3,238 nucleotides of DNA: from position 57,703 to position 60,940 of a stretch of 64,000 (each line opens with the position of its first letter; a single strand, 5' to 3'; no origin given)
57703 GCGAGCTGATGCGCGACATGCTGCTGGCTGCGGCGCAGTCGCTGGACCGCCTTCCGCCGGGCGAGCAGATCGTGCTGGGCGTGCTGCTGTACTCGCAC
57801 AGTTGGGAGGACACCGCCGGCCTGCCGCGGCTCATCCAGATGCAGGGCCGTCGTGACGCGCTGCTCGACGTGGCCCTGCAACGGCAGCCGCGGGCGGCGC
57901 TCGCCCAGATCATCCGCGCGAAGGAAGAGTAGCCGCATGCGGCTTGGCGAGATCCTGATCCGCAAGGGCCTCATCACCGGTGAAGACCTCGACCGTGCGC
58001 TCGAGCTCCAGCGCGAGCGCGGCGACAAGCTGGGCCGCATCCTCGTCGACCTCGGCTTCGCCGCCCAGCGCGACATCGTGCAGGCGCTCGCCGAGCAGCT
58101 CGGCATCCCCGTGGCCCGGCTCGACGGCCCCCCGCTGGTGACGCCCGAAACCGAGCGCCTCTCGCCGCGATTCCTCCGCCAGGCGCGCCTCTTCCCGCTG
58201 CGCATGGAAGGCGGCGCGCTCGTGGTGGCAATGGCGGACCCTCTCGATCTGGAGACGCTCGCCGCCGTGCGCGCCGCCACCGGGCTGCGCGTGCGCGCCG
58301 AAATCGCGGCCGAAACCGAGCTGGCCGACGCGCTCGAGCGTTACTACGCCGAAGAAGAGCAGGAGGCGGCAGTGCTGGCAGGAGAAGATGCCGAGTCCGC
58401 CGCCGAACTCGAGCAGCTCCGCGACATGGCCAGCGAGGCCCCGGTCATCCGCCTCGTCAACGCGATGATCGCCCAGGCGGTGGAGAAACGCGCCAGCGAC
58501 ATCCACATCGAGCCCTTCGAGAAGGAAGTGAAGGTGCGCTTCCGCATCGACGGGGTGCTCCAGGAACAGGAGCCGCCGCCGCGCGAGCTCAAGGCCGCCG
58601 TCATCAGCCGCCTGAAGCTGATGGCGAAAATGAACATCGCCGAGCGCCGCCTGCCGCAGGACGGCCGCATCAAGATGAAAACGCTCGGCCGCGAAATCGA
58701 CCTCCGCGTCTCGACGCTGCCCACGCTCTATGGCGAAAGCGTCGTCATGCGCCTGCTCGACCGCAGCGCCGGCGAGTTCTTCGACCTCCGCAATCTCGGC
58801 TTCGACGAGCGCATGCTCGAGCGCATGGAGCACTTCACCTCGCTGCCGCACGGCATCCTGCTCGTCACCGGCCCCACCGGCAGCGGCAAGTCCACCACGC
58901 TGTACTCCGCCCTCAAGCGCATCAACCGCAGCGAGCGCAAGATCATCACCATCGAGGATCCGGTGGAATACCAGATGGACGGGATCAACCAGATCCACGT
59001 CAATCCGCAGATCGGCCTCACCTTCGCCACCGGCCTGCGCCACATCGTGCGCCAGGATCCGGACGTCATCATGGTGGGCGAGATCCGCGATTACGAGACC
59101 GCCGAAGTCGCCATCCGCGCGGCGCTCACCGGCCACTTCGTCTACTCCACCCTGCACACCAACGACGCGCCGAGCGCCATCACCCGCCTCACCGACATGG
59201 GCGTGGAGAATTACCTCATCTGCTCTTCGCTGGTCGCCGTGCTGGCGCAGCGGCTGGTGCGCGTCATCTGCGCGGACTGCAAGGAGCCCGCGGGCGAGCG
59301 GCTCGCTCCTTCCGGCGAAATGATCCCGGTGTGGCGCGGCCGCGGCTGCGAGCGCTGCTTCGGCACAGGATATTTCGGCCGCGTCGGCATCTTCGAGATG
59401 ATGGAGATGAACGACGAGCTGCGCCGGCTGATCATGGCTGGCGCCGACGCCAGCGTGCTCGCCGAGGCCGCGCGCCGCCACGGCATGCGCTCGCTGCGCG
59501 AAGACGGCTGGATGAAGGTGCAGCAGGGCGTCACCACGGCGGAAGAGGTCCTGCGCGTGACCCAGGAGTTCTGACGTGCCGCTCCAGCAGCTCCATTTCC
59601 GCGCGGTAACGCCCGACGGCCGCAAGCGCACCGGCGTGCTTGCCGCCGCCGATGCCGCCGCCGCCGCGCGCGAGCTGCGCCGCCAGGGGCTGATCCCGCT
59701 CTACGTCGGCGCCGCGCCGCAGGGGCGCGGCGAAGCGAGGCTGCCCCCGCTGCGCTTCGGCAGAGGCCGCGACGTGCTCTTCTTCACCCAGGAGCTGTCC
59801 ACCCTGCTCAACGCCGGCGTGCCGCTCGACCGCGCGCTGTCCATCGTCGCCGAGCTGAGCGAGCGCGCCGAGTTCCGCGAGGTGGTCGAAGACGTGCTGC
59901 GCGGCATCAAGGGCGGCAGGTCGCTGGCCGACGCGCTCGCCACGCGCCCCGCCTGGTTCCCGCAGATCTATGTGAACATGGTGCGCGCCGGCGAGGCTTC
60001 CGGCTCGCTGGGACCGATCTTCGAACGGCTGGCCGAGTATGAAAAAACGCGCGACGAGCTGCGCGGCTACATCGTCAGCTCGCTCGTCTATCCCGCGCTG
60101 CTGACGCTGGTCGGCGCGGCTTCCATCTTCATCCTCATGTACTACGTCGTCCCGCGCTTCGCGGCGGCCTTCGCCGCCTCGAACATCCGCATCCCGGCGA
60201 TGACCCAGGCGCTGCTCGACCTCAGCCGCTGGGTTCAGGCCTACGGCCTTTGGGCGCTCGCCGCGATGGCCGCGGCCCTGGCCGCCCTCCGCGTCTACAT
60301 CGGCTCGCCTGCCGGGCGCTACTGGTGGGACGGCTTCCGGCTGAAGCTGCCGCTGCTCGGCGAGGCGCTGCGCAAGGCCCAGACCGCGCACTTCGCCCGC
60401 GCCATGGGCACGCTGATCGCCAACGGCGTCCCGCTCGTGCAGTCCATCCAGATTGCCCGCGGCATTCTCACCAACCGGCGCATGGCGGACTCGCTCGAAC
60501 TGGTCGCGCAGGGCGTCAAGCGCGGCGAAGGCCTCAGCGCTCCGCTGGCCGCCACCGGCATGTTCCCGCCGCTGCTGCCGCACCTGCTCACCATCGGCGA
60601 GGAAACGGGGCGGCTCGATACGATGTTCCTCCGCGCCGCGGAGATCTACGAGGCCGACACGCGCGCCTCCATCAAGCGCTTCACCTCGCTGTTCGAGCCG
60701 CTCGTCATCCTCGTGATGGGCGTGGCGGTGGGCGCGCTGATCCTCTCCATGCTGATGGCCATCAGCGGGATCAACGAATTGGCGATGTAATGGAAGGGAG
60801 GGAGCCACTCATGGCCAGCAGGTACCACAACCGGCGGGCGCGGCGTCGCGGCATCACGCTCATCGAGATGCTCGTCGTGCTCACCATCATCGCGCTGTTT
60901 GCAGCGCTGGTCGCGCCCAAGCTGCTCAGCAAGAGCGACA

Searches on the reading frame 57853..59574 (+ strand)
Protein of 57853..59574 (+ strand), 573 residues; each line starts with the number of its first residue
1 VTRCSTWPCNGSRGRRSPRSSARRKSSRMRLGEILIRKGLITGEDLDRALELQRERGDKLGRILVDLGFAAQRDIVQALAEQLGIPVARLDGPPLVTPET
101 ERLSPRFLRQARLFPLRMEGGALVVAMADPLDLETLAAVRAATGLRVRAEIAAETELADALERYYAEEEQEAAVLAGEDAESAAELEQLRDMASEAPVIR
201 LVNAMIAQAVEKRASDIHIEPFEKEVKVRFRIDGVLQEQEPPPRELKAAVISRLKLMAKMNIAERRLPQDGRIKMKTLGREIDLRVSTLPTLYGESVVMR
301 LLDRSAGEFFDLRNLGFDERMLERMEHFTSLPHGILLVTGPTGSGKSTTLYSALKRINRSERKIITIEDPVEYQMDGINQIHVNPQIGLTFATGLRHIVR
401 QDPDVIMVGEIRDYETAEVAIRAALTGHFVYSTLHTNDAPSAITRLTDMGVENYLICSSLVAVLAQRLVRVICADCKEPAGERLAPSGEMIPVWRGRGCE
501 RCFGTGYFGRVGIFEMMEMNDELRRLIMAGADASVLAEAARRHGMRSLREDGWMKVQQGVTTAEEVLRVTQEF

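Call 80: search_protein_families(library=pfam, proteins=[window:57853-59574:+], max_evalue=0.0001)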
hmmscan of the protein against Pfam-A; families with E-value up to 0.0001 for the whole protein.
window:57853-59574:+ (573 aa): 4 families
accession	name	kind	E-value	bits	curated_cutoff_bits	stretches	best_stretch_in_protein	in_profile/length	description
PF00437.27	T2SSE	-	8e-146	485.9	24.9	1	193-568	3-370/370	Type II/IV secretion system protein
PF05157.20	MshEN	-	9.9e-20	70.8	23.1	1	83-170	1-89/90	MshEN domain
PF13191.12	AAA_16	-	8.3e-05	23.6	32.6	0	331-427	23-110/167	AAA ATPase domain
PF25199.1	nSTAND_NTPase5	-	9.9e-05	22.6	34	0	322-373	29-82/145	Novel STAND NTPase 5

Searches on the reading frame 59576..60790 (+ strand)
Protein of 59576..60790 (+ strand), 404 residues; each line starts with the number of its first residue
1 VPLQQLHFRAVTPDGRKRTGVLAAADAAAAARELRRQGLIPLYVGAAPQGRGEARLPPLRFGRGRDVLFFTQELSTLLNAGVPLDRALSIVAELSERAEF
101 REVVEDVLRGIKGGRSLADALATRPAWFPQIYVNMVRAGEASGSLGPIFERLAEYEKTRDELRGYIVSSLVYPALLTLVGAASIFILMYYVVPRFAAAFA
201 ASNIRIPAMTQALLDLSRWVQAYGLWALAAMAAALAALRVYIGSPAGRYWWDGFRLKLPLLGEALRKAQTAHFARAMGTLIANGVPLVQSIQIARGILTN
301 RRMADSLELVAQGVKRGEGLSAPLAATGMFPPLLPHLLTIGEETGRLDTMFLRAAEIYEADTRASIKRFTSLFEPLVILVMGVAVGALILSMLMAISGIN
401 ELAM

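Call 80: search_protein_families(library=pfam, proteins=[window:59576-60790:+], max_evalue=0.0001)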
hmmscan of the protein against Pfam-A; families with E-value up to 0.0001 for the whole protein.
window:59576-60790:+ (404 aa): 1 family
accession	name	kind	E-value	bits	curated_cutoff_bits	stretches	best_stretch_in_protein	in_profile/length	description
PF00482.28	T2SSF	-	1.2e-56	190.5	25.2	2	70-193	1-125/125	Type II secretion system (T2SS), protein F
